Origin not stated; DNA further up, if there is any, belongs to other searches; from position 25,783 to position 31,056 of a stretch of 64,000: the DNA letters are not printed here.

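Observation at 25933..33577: Flotillin and NfeD/YqiJ pair followed closely by a 1657-aa protein with an AAA_5 NTPase: candidate undescribed membrane-scaffold-associated system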

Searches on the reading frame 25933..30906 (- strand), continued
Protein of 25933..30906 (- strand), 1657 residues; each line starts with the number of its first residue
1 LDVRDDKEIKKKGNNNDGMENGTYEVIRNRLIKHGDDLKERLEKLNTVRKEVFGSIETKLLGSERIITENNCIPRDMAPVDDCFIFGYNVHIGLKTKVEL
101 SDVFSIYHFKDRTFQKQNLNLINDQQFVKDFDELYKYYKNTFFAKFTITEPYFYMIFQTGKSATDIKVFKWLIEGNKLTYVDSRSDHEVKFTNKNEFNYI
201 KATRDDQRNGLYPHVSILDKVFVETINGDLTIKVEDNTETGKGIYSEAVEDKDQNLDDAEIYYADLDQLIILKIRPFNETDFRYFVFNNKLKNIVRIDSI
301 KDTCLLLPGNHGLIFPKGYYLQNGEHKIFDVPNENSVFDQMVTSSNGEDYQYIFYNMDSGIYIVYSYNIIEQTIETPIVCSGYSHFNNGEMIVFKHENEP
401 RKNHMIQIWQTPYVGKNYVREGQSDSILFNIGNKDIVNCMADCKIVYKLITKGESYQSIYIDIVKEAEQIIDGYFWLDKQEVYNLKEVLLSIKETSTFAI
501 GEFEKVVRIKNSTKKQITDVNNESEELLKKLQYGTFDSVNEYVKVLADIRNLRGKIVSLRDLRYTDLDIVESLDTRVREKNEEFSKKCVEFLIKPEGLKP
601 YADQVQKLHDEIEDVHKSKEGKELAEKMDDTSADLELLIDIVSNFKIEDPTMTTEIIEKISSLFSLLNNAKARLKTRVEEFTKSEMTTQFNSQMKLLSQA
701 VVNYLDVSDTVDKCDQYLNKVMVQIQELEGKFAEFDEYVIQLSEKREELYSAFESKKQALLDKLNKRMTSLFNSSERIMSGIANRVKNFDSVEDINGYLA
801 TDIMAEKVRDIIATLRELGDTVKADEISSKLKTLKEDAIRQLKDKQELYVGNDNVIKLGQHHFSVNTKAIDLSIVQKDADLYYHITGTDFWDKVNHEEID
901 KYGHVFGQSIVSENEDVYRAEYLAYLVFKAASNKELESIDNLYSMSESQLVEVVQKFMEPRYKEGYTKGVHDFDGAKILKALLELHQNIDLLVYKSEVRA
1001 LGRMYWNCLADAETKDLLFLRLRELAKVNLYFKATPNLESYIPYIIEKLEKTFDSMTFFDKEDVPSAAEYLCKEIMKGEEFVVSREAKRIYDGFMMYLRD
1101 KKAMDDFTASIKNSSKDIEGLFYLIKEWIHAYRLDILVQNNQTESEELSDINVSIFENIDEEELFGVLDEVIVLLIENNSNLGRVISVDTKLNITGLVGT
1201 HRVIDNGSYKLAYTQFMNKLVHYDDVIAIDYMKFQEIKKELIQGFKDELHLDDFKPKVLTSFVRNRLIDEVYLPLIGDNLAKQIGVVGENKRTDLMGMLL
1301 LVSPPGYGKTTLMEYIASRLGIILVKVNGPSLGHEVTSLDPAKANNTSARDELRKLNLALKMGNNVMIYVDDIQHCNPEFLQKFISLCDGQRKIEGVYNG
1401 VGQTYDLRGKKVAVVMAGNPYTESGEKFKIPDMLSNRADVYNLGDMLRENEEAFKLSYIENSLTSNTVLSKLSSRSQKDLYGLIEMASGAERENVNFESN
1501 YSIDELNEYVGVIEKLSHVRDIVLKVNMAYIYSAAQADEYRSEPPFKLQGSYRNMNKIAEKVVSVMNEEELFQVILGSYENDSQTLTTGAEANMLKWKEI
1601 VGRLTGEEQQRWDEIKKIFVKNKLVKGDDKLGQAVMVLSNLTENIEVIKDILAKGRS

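Call 27: find_homologous_proteins(query=L080:10010-15304:+, max_evalue=0.00001)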
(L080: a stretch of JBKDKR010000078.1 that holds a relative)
Query L080:10010-15304:+ (1764 aa): 3723 proteins with E <= 0.00001 among 8000 candidates; the best 120 are listed.
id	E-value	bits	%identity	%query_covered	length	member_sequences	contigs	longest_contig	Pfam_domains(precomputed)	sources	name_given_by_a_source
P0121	0.0e+0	3886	98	100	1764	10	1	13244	PF12458.14,PF00004.36,PF07728.21,PF25472.2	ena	-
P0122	0.0e+0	3408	85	100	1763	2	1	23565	PF12458.14,PF00004.36,PF07728.21,PF25472.2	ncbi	-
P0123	0.0e+0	3350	84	100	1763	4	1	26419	PF12458.14,PF00004.36,PF07728.21,PF25472.2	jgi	jgi:hypothetical protein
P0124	0.0e+0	3276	83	100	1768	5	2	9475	PF12458.14,PF00004.36,PF07728.21,PF25472.2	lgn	-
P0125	0.0e+0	3269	83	100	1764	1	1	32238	PF12458.14,PF00004.36,PF07728.21,PF25472.2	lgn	-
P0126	0.0e+0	3257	82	100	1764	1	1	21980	PF12458.14,PF00004.36,PF07728.21,PF25472.2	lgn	-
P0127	0.0e+0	3247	82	100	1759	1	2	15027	PF12458.14,PF00004.36,PF07728.21,PF25472.2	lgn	-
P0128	0.0e+0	3141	79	100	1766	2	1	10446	PF12458.14,PF00004.36,PF07728.21,PF25472.2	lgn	-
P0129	0.0e+0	2241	58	100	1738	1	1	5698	PF12458.14,PF00004.36,PF07728.21,PF25472.2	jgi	jgi:hypothetical protein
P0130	0.0e+0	2219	57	100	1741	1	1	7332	PF12458.14,PF00004.36,PF07728.21,PF25472.2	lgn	-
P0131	0.0e+0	2211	57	100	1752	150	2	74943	PF12458.14,PF00004.36,PF07728.21,PF25472.2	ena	-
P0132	0.0e+0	2208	58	100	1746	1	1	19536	PF12458.14,PF00004.36,PF07728.21,PF25472.2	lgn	-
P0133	0.0e+0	2204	57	100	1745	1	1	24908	PF12458.14,PF00004.36,PF07728.21,PF25472.2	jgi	jgi:hypothetical protein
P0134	0.0e+0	2203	57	100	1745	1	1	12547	PF12458.14,PF00004.36,PF07728.21,PF25472.2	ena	-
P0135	0.0e+0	2202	57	100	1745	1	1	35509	PF12458.14,PF00004.36,PF07728.21,PF25472.2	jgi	jgi:hypothetical protein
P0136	0.0e+0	2201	58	99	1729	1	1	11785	PF12458.14,PF00004.36,PF07728.21,PF25472.2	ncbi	-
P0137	0.0e+0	2200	57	100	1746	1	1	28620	PF12458.14,PF00004.36,PF07728.21,PF25472.2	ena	-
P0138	0.0e+0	2200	58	99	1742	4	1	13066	PF12458.14,PF00004.36,PF05496.19,PF07728.21,PF25472.2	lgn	-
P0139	0.0e+0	2199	57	100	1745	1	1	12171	PF12458.14,PF00004.36,PF07728.21,PF25472.2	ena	-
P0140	0.0e+0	2199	57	100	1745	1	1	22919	PF12458.14,PF00004.36,PF07728.21,PF25472.2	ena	-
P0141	0.0e+0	2199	57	100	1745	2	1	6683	PF12458.14,PF00004.36,PF07728.21,PF25472.2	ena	-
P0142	0.0e+0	2197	57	100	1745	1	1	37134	PF12458.14,PF00004.36,PF07728.21,PF25472.2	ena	-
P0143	0.0e+0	2197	57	100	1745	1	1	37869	PF12458.14,PF00004.36,PF07728.21,PF25472.2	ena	-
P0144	0.0e+0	2197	57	100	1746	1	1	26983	PF12458.14,PF00004.36,PF07728.21,PF25472.2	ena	-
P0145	0.0e+0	2195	57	100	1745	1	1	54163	PF12458.14,PF00004.36,PF07728.21,PF25472.2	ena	-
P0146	0.0e+0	2195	57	99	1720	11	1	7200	PF12458.14,PF00004.36,PF07728.21,PF25472.2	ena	-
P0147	0.0e+0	2194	57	100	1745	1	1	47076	PF12458.14,PF00004.36,PF07728.21,PF25472.2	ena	-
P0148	0.0e+0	2193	57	100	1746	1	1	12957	PF12458.14,PF00004.36,PF07728.21,PF25472.2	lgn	-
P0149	0.0e+0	2193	57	99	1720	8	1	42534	PF12458.14,PF00004.36,PF07728.21,PF25472.2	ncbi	-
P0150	0.0e+0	2188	57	99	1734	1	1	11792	PF12458.14,PF00004.36,PF07728.21,PF25472.2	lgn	-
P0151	0.0e+0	2181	56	100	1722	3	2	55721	PF12458.14,PF00004.36,PF07728.21,PF25472.2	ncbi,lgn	-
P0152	0.0e+0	2180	57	99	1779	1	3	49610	PF12458.14,PF00004.36,PF05496.19,PF07728.21,PF25472.2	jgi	jgi:ATPase involved in DNA repair/AAA domain (dynein-related subfamily)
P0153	0.0e+0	2180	56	100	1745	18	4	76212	PF12458.14,PF00004.36,PF07728.21,PF25472.2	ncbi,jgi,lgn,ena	ncbi:MAG: DNA repair ATPase [Planctomycetota bacterium]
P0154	0.0e+0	2180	57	99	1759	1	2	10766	PF12458.14,PF00004.36,PF07728.21,PF25472.2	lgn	-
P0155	0.0e+0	2177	56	100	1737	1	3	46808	PF12458.14,PF00004.36,PF05496.19,PF07728.21,PF25472.2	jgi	jgi:ATPase involved in DNA repair/Holliday junction DNA helicase RuvB P-loop domain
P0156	0.0e+0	2173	57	99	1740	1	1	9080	PF12458.14,PF00004.36,PF05496.19,PF07728.21,PF25472.2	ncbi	-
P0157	0.0e+0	2173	57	99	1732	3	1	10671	PF12458.14,PF00004.36,PF07728.21,PF25472.2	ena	-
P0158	0.0e+0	2171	57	100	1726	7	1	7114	PF12458.14,PF00004.36,PF07728.21,PF25472.2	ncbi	-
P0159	0.0e+0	2169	57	99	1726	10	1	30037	PF12458.14,PF00004.36,PF07728.21,PF25472.2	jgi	-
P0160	0.0e+0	2168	57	99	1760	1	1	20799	PF12458.14,PF00004.36,PF07728.21,PF25472.2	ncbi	-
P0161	0.0e+0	2168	56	99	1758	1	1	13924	PF12458.14,PF00004.36,PF07728.21,PF25472.2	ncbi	-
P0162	0.0e+0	2167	57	99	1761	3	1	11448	PF12458.14,PF00004.36,PF05496.19,PF07728.21,PF25472.2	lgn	-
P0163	0.0e+0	2163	56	99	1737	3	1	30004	PF12458.14,PF00004.36,PF07728.21,PF25472.2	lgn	-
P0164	0.0e+0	2162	57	99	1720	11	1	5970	PF12458.14,PF00004.36,PF07728.21,PF25472.2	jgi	-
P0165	0.0e+0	2160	57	100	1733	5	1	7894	PF12458.14,PF00004.36,PF07728.21,PF25472.2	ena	-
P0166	0.0e+0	2157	56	100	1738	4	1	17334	PF12458.14,PF00004.36,PF07728.21,PF25472.2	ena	-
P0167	0.0e+0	2153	56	99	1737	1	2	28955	PF12458.14,PF00004.36,PF07728.21,PF25472.2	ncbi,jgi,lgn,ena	-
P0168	0.0e+0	2152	55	100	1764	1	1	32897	PF12458.14,PF00004.36,PF07728.21,PF25472.2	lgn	-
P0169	0.0e+0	2149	56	100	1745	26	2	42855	PF12458.14,PF00004.36,PF07728.21,PF25472.2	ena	-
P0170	0.0e+0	2147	55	100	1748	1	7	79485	PF12458.14,PF00004.36,PF07728.21,PF25472.2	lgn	-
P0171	0.0e+0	2144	56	100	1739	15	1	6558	PF12458.14,PF00004.36,PF13401.13,PF07728.21,PF25472.2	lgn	-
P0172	0.0e+0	2141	56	99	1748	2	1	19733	PF12458.14,PF00004.36,PF07728.21,PF25472.2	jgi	jgi:hypothetical protein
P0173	0.0e+0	2138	55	99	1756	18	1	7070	PF12458.14,PF00004.36,PF07728.21,PF25472.2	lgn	-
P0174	0.0e+0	2134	55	99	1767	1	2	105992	PF12458.14,PF00004.36,PF07728.21,PF25472.2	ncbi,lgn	-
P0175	0.0e+0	2128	55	100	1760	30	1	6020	PF12458.14,PF00004.36,PF07728.21,PF25472.2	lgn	-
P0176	0.0e+0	2117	56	100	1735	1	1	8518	PF12458.14,PF00004.36,PF13401.13,PF05496.19,PF07728.21,PF25472.2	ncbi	-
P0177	0.0e+0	2102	55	100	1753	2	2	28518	PF12458.14,PF00004.36,PF05496.19,PF07728.21,PF25472.2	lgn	-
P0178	0.0e+0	2099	54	100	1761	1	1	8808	PF12458.14,PF00004.36,PF25472.2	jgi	jgi:hypothetical protein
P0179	0.0e+0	2087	55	99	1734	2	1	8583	PF12458.14,PF00004.36,PF07728.21,PF25472.2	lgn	-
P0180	0.0e+0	2086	55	100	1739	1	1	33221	PF12458.14,PF00004.36,PF07728.21,PF25472.2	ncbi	ncbi:MAG: DNA repair ATPase [Pirellula sp.]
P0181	0.0e+0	2068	55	99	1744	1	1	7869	PF12458.14,PF00004.36,PF07728.21,PF25472.2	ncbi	-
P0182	0.0e+0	2064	55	58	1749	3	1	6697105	PF12458.14,PF00004.36,PF07728.21,PF25472.2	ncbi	ncbi:DNA repair ATPase [Pirellulaceae bacterium SH501]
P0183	0.0e+0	2059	83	62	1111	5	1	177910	PF12458.14,PF25472.2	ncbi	-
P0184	0.0e+0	2053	56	95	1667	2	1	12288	PF12458.14,PF00004.36,PF05496.19,PF07728.21,PF25472.2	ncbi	-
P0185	0.0e+0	2050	56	57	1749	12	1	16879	PF12458.14,PF00004.36,PF07728.21,PF25472.2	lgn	-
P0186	0.0e+0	2049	53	100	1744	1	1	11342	PF12458.14,PF00004.36,PF07728.21,PF25472.2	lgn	-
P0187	0.0e+0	2048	53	99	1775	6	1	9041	PF12458.14,PF00004.36,PF07728.21,PF25472.2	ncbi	-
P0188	0.0e+0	2033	54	100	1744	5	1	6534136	PF12458.14,PF00004.36,PF07728.21,PF25472.2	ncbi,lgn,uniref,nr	ncbi:ATPase involved in DNA repair [Pirellula sp. SH-Sr6A]|uniref:DNA repair ATPase n=1 Tax=Pirellul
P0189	0.0e+0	2021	53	100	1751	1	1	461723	PF12458.14,PF00004.36,PF07728.21,PF25472.2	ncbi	ncbi:MAG: DNA repair ATPase [Pirellulaceae bacterium]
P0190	0.0e+0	2019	54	99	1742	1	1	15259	PF12458.14,PF00004.36,PF13401.13,PF07728.21,PF25472.2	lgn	-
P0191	0.0e+0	2013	52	100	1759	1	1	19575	PF12458.14,PF00004.36,PF05496.19,PF07728.21,PF25472.2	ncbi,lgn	-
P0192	0.0e+0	2006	52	100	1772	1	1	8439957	PF12458.14,PF00004.36,PF07728.21,PF25472.2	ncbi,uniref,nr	ncbi:DNA repair ATPase [Aureliella helgolandensis]|uniref:ATPase involved in DNA repair n=1 Tax=Aure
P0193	0.0e+0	2000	53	99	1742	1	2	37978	PF12458.14,PF00004.36,PF13401.13,PF07728.21,PF25472.2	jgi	jgi:hypothetical protein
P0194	0.0e+0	1995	52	100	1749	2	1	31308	PF12458.14,PF00004.36,PF05496.19,PF07728.21,PF25472.2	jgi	jgi:ATPase involved in DNA repair/AAA domain (dynein-related subfamily)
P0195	0.0e+0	1993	52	100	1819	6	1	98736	PF12458.14,PF00004.36,PF07728.21,PF25472.2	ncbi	-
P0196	0.0e+0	1992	52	100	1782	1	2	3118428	PF12458.14,PF00004.36,PF13401.13,PF07728.21,PF25472.2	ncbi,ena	-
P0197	0.0e+0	1990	52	100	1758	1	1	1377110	PF12458.14,PF00004.36,PF07728.21,PF25472.2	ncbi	-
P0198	0.0e+0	1989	53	100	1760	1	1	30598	PF12458.14,PF00004.36,PF05496.19,PF07728.21,PF25472.2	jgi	jgi:hypothetical protein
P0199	0.0e+0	1987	52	99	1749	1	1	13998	PF12458.14,PF00004.36,PF07728.21,PF25472.2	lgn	-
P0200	0.0e+0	1985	53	100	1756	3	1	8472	PF12458.14,PF00004.36,PF05496.19,PF07728.21,PF25472.2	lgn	-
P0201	0.0e+0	1984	53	100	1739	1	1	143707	PF12458.14,PF00004.36,PF05496.19,PF07728.21,PF25472.2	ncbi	-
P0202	0.0e+0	1983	52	100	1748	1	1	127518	PF12458.14,PF00004.36,PF13401.13,PF07728.21,PF25472.2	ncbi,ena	-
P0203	0.0e+0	1981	53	100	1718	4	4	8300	PF12458.14,PF00004.36,PF07728.21,PF25472.2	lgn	-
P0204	0.0e+0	1978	53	100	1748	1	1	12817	PF12458.14,PF00004.36,PF07728.21,PF25472.2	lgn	-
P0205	0.0e+0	1974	53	100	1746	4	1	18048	PF12458.14,PF00004.36,PF07728.21,PF25472.2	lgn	-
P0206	0.0e+0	1973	52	99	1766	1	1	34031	PF12458.14,PF00004.36,PF13401.13,PF07728.21,PF25472.2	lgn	-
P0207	0.0e+0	1972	51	100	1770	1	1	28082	PF12458.14,PF00004.36,PF13401.13,PF07728.21,PF25472.2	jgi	jgi:hypothetical protein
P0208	0.0e+0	1967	51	100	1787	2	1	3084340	PF12458.14,PF00004.36,PF05496.19,PF07728.21,PF25472.2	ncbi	-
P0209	0.0e+0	1967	52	99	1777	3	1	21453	PF12458.14,PF00004.36,PF13401.13,PF07728.21,PF25472.2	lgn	-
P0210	0.0e+0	1964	52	100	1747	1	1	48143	PF12458.14,PF00004.36,PF13401.13,PF07728.21,PF25472.2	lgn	-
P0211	0.0e+0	1963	51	100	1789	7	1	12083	PF12458.14,PF00004.36,PF05496.19,PF07728.21,PF25472.2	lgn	-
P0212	0.0e+0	1963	52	99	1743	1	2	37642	PF12458.14,PF00004.36,PF13401.13,PF07728.21,PF25472.2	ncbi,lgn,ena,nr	ncbi:MAG: DNA repair ATPase [Planctomycetales bacterium]|nr:DNA repair ATPase [Planctomycetales bact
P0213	0.0e+0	1962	52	100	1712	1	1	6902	PF12458.14,PF00004.36,PF13401.13,PF07728.21,PF25472.2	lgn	-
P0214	0.0e+0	1960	52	99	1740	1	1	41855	PF12458.14,PF00004.36,PF07728.21,PF25472.2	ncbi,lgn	-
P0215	0.0e+0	1959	51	100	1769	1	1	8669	PF12458.14,PF00004.36,PF13401.13,PF07728.21,PF25472.2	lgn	-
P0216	0.0e+0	1957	51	100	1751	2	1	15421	PF12458.14,PF00004.36,PF13401.13,PF07728.21,PF25472.2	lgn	-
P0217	0.0e+0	1957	51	100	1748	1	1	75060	PF12458.14,PF00004.36,PF07728.21,PF25472.2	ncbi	-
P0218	0.0e+0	1956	51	100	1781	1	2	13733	PF12458.14,PF00004.36,PF07728.21,PF25472.2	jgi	-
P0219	0.0e+0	1954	51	100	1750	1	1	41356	PF12458.14,PF00004.36,PF07728.21,PF25472.2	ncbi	-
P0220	0.0e+0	1953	51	100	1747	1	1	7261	PF12458.14,PF00004.36,PF07728.21,PF25472.2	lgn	-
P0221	0.0e+0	1953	51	100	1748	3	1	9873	PF12458.14,PF00004.36,PF13401.13,PF07728.21,PF25472.2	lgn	-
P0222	0.0e+0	1953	52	99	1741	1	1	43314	PF12458.14,PF04108.18,PF00004.36,PF07728.21,PF25472.2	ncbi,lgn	ncbi:MAG: DNA repair ATPase [Aureliella sp.]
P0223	0.0e+0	1953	52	100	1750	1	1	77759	PF12458.14,PF00004.36,PF13401.13,PF07728.21,PF25472.2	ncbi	-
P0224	0.0e+0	1946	51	100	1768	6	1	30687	PF12458.14,PF00004.36,PF13401.13,PF07728.21,PF25472.2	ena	-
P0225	0.0e+0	1945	52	99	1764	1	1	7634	PF12458.14,PF00004.36,PF13401.13,PF07728.21,PF25472.2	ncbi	ncbi:MAG: DNA repair ATPase [Planctomycetota bacterium]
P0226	0.0e+0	1943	52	100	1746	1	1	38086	PF12458.14,PF00004.36,PF07728.21,PF25472.2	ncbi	-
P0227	0.0e+0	1939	51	100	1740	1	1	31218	PF12458.14,PF00004.36,PF13401.13,PF07728.21,PF25472.2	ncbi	-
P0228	0.0e+0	1938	52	100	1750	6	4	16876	PF12458.14,PF00004.36,PF07728.21,PF25472.2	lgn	-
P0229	0.0e+0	1938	52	99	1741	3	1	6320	PF12458.14,PF00004.36,PF07728.21,PF25472.2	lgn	-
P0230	0.0e+0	1928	50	100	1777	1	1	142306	PF12458.14,PF00004.36,PF07728.21,PF25472.2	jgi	jgi:hypothetical protein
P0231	0.0e+0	1921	51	100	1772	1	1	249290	PF12458.14,PF00004.36,PF13401.13,PF07728.21,PF25472.2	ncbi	-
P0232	0.0e+0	1915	51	100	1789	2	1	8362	PF12458.14,PF00004.36,PF07728.21,PF25472.2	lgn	-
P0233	0.0e+0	1911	50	100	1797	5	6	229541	PF12458.14,PF00004.36,PF13401.13,PF07728.21,PF25472.2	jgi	jgi:hypothetical protein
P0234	0.0e+0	1908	51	100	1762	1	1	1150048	PF12458.14,PF00004.36,PF13401.13,PF05496.19,PF07728.21,PF25472.2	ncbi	-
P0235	0.0e+0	1907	51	99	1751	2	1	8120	PF12458.14,PF00004.36,PF07728.21,PF25472.2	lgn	-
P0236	0.0e+0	1895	49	100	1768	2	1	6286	PF12458.14,PF00004.36,PF13401.13,PF07728.21,PF25472.2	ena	-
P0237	0.0e+0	1890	50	100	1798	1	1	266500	PF12458.14,PF00004.36,PF07728.21,PF25472.2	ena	-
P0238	0.0e+0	1874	50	99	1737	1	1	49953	PF12458.14,PF00004.36,PF07728.21,PF25472.2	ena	-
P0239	0.0e+0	1873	50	99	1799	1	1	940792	PF12458.14,PF00004.36,PF07728.21,PF25472.2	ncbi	-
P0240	0.0e+0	1872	51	97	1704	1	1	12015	PF12458.14,PF00004.36,PF07728.21,PF25472.2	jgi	jgi:hypothetical protein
